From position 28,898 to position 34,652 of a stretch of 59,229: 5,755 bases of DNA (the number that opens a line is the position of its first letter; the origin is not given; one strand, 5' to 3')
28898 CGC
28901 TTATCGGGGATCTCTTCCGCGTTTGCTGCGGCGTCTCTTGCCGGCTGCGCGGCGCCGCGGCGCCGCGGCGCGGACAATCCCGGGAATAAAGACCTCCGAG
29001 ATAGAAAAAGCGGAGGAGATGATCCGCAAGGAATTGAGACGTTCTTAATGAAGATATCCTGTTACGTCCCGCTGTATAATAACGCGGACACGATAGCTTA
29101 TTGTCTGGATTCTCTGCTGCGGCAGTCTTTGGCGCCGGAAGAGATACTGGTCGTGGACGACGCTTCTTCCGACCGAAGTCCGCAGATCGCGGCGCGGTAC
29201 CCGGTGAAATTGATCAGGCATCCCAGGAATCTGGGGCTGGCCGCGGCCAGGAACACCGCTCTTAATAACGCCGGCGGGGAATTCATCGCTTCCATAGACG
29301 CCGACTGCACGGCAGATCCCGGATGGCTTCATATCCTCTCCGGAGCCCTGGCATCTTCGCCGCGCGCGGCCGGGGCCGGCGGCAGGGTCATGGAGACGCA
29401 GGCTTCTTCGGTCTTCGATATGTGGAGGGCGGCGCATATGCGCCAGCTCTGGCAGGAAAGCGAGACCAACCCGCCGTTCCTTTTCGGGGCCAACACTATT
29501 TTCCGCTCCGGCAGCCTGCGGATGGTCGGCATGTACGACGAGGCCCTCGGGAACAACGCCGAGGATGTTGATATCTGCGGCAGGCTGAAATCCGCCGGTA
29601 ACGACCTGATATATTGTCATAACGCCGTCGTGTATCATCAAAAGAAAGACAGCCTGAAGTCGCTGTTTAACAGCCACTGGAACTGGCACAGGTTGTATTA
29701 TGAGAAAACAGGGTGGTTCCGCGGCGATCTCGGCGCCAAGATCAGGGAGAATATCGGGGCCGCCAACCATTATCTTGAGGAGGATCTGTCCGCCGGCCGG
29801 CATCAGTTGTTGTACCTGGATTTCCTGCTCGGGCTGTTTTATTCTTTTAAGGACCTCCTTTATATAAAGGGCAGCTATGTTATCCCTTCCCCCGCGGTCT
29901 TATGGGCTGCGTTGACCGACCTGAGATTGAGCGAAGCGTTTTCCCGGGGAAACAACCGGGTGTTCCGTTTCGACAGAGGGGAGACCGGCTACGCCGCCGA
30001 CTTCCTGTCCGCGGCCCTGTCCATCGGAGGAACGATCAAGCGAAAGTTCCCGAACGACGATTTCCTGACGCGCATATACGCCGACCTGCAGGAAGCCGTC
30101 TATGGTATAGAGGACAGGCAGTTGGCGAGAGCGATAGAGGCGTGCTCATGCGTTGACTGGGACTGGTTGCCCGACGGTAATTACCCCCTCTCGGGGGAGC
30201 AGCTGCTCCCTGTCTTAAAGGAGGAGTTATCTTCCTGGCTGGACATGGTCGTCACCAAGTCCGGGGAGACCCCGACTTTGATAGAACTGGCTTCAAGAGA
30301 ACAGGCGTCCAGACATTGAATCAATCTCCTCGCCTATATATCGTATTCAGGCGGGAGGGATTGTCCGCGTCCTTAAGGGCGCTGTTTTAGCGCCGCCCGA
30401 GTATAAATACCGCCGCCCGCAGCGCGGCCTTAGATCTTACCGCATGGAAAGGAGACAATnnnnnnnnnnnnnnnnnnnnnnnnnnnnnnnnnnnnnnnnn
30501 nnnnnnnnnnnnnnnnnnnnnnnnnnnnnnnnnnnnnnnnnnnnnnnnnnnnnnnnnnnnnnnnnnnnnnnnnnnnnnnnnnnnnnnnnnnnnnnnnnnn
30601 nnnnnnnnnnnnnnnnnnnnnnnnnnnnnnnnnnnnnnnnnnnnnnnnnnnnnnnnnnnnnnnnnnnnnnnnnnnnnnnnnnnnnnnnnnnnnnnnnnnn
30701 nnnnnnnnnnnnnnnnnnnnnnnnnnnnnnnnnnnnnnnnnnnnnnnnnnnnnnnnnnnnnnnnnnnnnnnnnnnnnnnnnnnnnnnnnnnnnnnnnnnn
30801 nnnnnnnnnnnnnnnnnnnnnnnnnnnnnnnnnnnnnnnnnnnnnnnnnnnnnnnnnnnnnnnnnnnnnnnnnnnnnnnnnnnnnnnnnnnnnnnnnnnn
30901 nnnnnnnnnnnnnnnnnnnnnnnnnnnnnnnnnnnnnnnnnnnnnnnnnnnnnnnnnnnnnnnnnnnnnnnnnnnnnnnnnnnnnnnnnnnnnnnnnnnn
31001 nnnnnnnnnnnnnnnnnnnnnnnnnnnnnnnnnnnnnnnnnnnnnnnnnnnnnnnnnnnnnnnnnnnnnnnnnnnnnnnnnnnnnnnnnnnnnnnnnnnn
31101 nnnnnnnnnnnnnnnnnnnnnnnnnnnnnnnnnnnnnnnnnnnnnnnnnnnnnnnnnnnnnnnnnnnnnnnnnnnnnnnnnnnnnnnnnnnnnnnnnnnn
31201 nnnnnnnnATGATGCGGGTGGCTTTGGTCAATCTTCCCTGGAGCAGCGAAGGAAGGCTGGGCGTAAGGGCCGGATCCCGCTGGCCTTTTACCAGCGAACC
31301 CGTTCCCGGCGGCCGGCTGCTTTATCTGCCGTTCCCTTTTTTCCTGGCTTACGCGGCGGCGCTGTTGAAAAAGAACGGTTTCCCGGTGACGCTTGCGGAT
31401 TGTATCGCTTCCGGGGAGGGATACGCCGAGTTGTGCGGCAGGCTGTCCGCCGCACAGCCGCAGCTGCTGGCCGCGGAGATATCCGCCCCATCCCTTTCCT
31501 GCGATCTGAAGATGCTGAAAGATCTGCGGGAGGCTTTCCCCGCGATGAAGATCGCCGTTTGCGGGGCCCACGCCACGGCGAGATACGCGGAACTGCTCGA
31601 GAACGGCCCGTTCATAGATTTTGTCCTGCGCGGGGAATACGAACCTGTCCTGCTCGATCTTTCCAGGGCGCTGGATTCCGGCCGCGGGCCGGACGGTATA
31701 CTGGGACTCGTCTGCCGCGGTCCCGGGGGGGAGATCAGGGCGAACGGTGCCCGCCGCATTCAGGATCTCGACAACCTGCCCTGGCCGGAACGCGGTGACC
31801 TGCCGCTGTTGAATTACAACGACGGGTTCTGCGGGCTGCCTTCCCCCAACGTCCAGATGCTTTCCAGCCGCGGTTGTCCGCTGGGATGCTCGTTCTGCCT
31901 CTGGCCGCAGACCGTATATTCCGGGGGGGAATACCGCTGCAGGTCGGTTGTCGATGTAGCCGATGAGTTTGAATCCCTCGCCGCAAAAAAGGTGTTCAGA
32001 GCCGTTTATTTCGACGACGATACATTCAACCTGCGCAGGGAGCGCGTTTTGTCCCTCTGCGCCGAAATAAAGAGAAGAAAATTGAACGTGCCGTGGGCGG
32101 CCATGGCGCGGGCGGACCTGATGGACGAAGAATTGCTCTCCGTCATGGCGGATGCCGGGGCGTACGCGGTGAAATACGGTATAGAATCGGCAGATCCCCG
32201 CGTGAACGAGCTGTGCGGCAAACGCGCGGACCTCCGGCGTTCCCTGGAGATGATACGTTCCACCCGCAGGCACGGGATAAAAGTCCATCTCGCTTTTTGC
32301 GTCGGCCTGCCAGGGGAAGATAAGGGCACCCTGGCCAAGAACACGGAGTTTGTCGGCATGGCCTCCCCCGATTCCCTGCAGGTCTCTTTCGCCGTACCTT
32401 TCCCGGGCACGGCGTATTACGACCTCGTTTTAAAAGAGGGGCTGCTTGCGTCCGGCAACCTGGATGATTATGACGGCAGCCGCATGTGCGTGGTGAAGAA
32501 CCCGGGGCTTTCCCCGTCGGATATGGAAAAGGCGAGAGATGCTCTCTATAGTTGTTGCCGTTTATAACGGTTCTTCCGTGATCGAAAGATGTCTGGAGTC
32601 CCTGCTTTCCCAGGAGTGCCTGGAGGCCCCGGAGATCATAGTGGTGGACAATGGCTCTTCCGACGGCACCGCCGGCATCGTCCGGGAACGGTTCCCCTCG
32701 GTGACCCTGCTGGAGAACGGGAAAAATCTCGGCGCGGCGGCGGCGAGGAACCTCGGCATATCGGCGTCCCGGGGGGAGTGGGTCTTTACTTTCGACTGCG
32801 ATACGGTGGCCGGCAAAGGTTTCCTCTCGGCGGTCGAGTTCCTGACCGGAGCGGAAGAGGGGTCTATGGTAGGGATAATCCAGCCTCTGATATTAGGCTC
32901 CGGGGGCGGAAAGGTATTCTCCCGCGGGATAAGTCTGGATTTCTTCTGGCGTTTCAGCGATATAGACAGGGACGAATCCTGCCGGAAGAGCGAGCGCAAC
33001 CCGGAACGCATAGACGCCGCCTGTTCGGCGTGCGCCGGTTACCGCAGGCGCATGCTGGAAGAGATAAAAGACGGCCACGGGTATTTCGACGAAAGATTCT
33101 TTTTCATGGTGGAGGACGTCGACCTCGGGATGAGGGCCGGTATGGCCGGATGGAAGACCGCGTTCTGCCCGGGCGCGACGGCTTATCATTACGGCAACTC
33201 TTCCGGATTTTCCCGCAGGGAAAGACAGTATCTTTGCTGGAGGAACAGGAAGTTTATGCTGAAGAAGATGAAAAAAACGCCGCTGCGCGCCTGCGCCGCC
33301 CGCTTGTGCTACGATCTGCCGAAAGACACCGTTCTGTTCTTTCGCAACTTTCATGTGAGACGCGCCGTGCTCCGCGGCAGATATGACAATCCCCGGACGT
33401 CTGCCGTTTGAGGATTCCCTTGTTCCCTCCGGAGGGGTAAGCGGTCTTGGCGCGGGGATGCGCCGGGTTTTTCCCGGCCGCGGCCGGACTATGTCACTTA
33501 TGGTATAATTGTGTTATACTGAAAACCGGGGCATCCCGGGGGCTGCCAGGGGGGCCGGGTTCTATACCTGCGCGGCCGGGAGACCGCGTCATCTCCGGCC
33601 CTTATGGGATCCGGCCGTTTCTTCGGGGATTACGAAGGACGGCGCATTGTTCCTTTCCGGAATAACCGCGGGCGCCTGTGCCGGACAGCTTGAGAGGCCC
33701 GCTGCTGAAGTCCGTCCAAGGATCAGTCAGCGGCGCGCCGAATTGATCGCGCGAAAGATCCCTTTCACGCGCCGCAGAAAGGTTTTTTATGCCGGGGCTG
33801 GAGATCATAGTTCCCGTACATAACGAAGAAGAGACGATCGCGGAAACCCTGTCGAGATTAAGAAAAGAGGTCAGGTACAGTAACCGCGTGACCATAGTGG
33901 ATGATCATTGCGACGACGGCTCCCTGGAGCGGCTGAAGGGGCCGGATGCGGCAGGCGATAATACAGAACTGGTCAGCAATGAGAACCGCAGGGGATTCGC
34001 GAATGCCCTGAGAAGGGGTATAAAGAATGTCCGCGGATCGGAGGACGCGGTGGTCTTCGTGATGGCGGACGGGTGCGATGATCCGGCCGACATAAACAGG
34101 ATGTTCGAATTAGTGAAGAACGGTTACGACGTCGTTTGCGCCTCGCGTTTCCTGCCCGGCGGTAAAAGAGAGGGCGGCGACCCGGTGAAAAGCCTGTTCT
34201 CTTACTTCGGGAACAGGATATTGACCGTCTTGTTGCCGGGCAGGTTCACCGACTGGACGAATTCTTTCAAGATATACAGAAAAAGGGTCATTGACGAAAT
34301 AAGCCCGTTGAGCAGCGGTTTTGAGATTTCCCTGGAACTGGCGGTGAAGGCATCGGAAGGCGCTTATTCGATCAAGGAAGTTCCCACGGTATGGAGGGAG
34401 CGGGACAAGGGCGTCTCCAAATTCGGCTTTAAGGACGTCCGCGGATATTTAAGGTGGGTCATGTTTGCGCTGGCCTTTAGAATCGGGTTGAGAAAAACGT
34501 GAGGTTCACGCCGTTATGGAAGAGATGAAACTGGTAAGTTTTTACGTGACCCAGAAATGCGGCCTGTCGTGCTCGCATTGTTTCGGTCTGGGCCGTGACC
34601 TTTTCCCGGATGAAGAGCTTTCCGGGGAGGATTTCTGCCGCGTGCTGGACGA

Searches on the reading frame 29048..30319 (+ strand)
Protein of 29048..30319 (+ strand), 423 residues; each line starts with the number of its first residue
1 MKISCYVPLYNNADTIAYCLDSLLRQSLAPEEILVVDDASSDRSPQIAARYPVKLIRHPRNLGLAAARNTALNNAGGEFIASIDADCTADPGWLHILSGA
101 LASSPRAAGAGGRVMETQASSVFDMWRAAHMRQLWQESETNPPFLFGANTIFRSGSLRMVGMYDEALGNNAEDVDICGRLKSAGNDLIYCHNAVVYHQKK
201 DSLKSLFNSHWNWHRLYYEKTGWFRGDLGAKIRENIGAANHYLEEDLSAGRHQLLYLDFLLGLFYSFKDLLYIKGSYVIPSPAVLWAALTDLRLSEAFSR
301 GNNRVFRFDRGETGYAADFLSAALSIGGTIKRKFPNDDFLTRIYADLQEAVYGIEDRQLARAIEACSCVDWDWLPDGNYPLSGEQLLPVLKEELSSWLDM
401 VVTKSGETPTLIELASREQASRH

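Call 84: search_protein_families(library=pfam, proteins=[window:29048-30319:+], max_evalue=0.001)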
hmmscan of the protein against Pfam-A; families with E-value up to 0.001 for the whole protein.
window:29048-30319:+ (423 aa): 4 families
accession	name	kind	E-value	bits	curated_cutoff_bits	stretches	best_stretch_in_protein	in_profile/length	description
PF00535.33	Glycos_transf_2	-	2.1e-31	109.6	23.3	1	4-156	1-163/168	Glycosyl transferase family 2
PF13641.12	Glyco_tranf_2_3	-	1.7e-15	58.1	27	1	4-213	4-227/230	Glycosyltransferase like family 2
PF13632.12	Glyco_trans_2_3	-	3.6e-09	37.2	27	1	80-208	2-134/198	Glycosyl transferase family group 2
PF10111.15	Glyco_tranf_2_2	-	5.3e-08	33.1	27.3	0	7-89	4-94/276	Glycosyltransferase like family 2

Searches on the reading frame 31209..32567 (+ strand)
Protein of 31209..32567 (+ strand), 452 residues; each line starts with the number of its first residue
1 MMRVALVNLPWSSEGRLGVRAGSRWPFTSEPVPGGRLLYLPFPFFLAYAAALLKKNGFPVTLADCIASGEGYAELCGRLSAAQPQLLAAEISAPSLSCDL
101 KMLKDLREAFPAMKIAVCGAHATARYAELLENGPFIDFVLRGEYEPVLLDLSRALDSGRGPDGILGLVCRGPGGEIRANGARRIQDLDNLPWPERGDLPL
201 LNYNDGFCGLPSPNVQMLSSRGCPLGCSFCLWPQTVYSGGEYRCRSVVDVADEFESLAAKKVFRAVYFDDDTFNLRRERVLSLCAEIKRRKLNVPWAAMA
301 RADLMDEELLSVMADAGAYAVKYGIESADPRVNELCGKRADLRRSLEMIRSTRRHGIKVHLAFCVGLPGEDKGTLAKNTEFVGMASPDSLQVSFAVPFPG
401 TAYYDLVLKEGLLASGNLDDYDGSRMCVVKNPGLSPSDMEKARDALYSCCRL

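Call 19: search_protein_families(library=pfam, proteins=[window:31209-32567:+], max_evalue=0.01)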
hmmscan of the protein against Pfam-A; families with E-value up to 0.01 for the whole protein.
window:31209-32567:+ (452 aa): 2 families
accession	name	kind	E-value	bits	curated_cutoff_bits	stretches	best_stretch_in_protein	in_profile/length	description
PF04055.27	Radical_SAM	-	6.6e-19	69.1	29.5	1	219-377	3-161/166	Radical SAM superfamily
PF02310.24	B12-binding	-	1.7e-08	34.7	32.1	1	43-148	14-117/121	B12 binding domain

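Call 26: search_protein_families(library=ncbifam, proteins=[window:31209-32567:+], max_evalue=0.01)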
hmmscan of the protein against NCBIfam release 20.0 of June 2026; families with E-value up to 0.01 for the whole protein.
window:31209-32567:+ (452 aa): 23 families
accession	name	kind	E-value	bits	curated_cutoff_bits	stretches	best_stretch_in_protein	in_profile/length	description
TIGR03471.1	HpnJ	equivalog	1.8e-68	231.6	577.6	1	42-448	33-430/472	hopanoid biosynthesis associated radical SAM protein HpnJ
TIGR02026.1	BchE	equivalog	2.7e-37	128.8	481.35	1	43-407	22-387/497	magnesium-protoporphyrin IX monomethyl ester anaerobic oxidative cyclase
NF050148.1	rSAM_ApyD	equivalog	3.1e-36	125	750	1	99-405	90-391/645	RiPP biosynthesis radical SAM protein ApyD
NF033070.1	rSAM_AprD4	equivalog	2.6e-34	118.9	500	1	74-443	65-424/456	AprD4 family radical SAM diol-dehydratase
NF038361.1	rSAM_Sden_1168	equivalog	1.9e-33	115.8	575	1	131-413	194-479/560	Sden_1168 family B12-binding radical SAM P-methyltransferase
TIGR04479.1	bcpD_PhpK_rSAM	subfamily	6.2e-33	113.9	600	1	212-392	239-416/504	PhpK family radical SAM P-methyltransferase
TIGR04072.2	rSAM_ladder_B12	equivalog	5.9e-26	91.1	360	1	217-380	183-344/443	lipid biosynthesis B12-binding/radical SAM protein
TIGR03975.1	rSAM_ocin_1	subfamily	8e-22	77.5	281.85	1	95-374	140-419/606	RiPP maturation radical SAM C-methyltransferase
TIGR04385.1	B12_rSAM_cofa1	equivalog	3e-21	76.1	450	1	50-382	27-361/438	B12 lower ligand biosynthesis radical SAM protein BzaD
TIGR04014.1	B12_SAM_MJ_0865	equivalog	1.4e-19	70.2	360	1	126-409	80-360/434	methyl-coenzyme M reductase glutamine C-methyltransferase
TIGR04367.1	HpnR_B12_rSAM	equivalog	2.8e-19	69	650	1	46-404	25-370/490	hopanoid C-3 methylase HpnR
TIGR04295.1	B12_rSAM_oligo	hypoth_equivalog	2.8e-18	65.8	400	1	25-341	9-317/422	TIGR04295 family B12-binding domain-containing radical SAM protein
TIGR04190.1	B12_SAM_Ta0216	equivalog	1.8e-15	56.5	500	1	101-382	98-391/554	TIGR04190 family B12-binding domain/radical SAM domain protein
TIGR04013.1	B12_SAM_MJ_1487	hypoth_equivalog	1.1e-14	54.2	251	1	100-404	60-354/382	TIGR04013 family B12-binding domain/radical SAM domain-containing protein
NF033712.0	B12_rSAM_KedN5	subfamily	9.6e-14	50.5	700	1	110-269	89-248/624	KedN5 family methylcobalamin-dependent radical SAM C-methyltransferase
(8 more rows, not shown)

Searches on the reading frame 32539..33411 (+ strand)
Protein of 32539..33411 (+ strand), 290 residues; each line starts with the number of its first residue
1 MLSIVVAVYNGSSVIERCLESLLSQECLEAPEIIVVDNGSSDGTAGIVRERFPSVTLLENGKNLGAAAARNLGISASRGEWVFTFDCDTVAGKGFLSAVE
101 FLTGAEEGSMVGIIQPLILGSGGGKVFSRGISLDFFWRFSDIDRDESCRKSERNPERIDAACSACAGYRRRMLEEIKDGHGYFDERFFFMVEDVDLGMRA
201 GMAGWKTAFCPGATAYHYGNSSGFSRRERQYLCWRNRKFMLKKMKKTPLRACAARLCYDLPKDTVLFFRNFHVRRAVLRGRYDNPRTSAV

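Call 19: search_protein_families(library=pfam, proteins=[window:32539-33411:+], max_evalue=0.01)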
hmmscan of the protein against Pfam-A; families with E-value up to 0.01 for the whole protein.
window:32539-33411:+ (290 aa): 5 families
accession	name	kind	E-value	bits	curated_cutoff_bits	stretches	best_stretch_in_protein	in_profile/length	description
PF00535.33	Glycos_transf_2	-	9.1e-27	94.5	23.3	1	3-176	1-167/168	Glycosyl transferase family 2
PF13641.12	Glyco_tranf_2_3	-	4.7e-19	69.8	27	1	2-234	3-227/230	Glycosyltransferase like family 2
PF13632.12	Glyco_trans_2_3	-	2.9e-08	34.2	27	1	81-230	1-135/198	Glycosyl transferase family group 2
PF10111.15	Glyco_tranf_2_2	-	1.9e-06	28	27.3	1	3-91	1-94/276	Glycosyltransferase like family 2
PF13704.12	Glyco_tranf_2_4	-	1.5e-05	25.9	27.5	1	28-88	17-81/98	Glycosyl transferase family 2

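Call 26: search_protein_families(library=ncbifam, proteins=[window:32539-33411:+], max_evalue=0.01)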
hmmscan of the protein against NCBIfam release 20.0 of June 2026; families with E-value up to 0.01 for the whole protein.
window:32539-33411:+ (290 aa): 26 families (the best 25 are shown)
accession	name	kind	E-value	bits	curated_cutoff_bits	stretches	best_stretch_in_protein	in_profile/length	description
NF041875.1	EPS_EpsD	equivalog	1.8e-26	93.4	370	2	2-98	1-99/325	exopolysaccharide biosynthesis glycosyltransferase EpsD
TIGR03965.1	mycofact_glyco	equivalog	2.3e-18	66.3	280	1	3-99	77-175/467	mycofactocin biosynthesis glycosyltransferase MftF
NF007482.0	PRK10073.1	equivalog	1.2e-17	63.9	423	1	2-90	8-97/334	glycosyltransferase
NF045692.1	OglycostaseCruG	equivalog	6.4e-14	51.7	600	1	2-214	43-252/386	2'-O-glycosyltransferase CruG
TIGR03937.1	PgaC_IcaA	equivalog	1.2e-12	47.5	422.3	1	2-92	47-139/407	poly-beta-1,6-N-acetyl-D-glucosamine synthase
TIGR04283.1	glyco_like_mftF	equivalog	2.1e-12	47.1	182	1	2-110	1-103/221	TIGR04283 family arsenosugar biosynthesis glycosyltransferase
NF038302.1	EPS_HpsE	equivalog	9.6e-12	44.5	300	1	2-102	3-111/307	hormogonium polysaccharide biosynthesis glycosyltransferase HpsE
NF053739.1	GlytfEpsEBac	equivalog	8e-10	38.1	450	1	2-112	3-117/265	glycosyltransferase EpsE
NF047683.1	TeichurnBiosyTuaG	equivalog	1.6e-09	37.8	400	1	2-90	8-98/252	teichuronic acid biosynthesis protein TuaG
TIGR04242.1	nodulat_NodC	equivalog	5.3e-09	35.5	550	1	4-234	52-280/395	chitooligosaccharide synthase NodC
TIGR04195.1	S_glycosyl_SunS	equivalog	5.4e-09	35.4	350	1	6-89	63-142/421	SunS family peptide S-glycosyltransferase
TIGR01556.1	rhamnosyltran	subfamily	2.5e-08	33.5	200.55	1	30-214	21-197/281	rhamnosyltransferase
TIGR03111.1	glyc2_xrt_Gpos1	hypoth_equivalog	4.5e-07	29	363.95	1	2-93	51-146/439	TIGR03111 family XrtG-associated glycosyltransferase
TIGR03469.1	HpnB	hypoth_equivalog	1.8e-05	24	379.25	1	3-50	47-94/386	hopene-associated glycosyltransferase HpnB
NF058614.1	PPMAGASynPpgS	equivalog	2.3e-05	23.9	370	1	4-88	4-86/226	polyprenyl-phospho-N-acetylgalactosaminyl synthase PpgS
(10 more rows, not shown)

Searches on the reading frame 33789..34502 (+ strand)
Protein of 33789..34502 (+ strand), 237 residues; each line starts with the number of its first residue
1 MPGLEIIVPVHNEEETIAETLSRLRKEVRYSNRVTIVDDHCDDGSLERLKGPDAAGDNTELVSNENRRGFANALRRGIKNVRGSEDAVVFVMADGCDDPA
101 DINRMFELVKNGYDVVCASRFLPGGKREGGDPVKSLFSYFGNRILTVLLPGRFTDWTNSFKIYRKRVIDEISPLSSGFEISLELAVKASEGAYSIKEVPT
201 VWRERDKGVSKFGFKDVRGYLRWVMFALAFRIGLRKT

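Call 19: search_protein_families(library=pfam, proteins=[window:33789-34502:+], max_evalue=0.01)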
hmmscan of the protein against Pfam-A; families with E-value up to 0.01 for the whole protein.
window:33789-34502:+ (237 aa): 1 family
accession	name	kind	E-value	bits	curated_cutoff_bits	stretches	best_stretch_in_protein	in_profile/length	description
PF00535.33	Glycos_transf_2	-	3.5e-21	76.3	23.3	1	6-171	2-167/168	Glycosyl transferase family 2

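Call 26: search_protein_families(library=ncbifam, proteins=[window:33789-34502:+], max_evalue=0.01)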
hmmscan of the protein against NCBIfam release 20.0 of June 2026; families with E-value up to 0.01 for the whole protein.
window:33789-34502:+ (237 aa): 16 families
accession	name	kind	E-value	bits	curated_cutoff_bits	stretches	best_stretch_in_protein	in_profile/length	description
TIGR04182.1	glyco_TIGR04182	equivalog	2.5e-15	56.6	325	1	6-208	4-196/293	S-layer glycoprotein N-glycosyltransferase AglJ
NF047588.1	GlcsyltransPgfSStrep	equivalog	2.7e-12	46.6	500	1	4-217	3-210/308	glycosyltransferase PgfS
NF041391.1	DPhHxTase_Halo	equivalog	6.3e-12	44.9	375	1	11-206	4-187/213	dolichyl-phosphate hexose transferase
NF007986.1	PRK10714.1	equivalog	1.7e-11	43.7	529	1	5-216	9-214/316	undecaprenyl-phosphate 4-deoxy-4-formamido-L-arabinose transferase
NF058614.1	PPMAGASynPpgS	equivalog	1.2e-09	37.9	370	1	6-199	4-193/226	polyprenyl-phospho-N-acetylgalactosaminyl synthase PpgS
TIGR03937.1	PgaC_IcaA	equivalog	3.6e-08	32.8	422.3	1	2-106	45-147/407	poly-beta-1,6-N-acetyl-D-glucosamine synthase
NF041865.1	EpsU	equivalog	2.1e-07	30.3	700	1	4-96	41-134/394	exopolysaccharide biosynthesis GT2 family glycosyltransferase EpsU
TIGR04283.1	glyco_like_mftF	equivalog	4.2e-06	26.5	182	1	5-95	2-83/221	TIGR04283 family arsenosugar biosynthesis glycosyltransferase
NF007482.0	PRK10073.1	equivalog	8e-06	25.1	423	1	3-114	7-116/334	glycosyltransferase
NF010496.0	PRK13915.1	equivalog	7.1e-05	22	262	1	6-96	35-128/307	glucosyl-3-phosphoglycerate synthase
NF047683.1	TeichurnBiosyTuaG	equivalog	9.6e-05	22.1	400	1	3-110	7-112/252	teichuronic acid biosynthesis protein TuaG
NF053846.1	glyco_with_XrtP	equivalog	0.00073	18.3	520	1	6-55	45-93/440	XrtP-associated glycosyltransferase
TIGR03965.1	mycofact_glyco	equivalog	0.0015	17.5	280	1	5-94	77-164/467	mycofactocin biosynthesis glycosyltransferase MftF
TIGR03111.1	glyc2_xrt_Gpos1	hypoth_equivalog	0.0022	16.8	363.95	1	2-117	49-164/439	TIGR03111 family XrtG-associated glycosyltransferase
TIGR03469.1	HpnB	hypoth_equivalog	0.0026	16.8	379.25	1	2-100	44-151/386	hopene-associated glycosyltransferase HpnB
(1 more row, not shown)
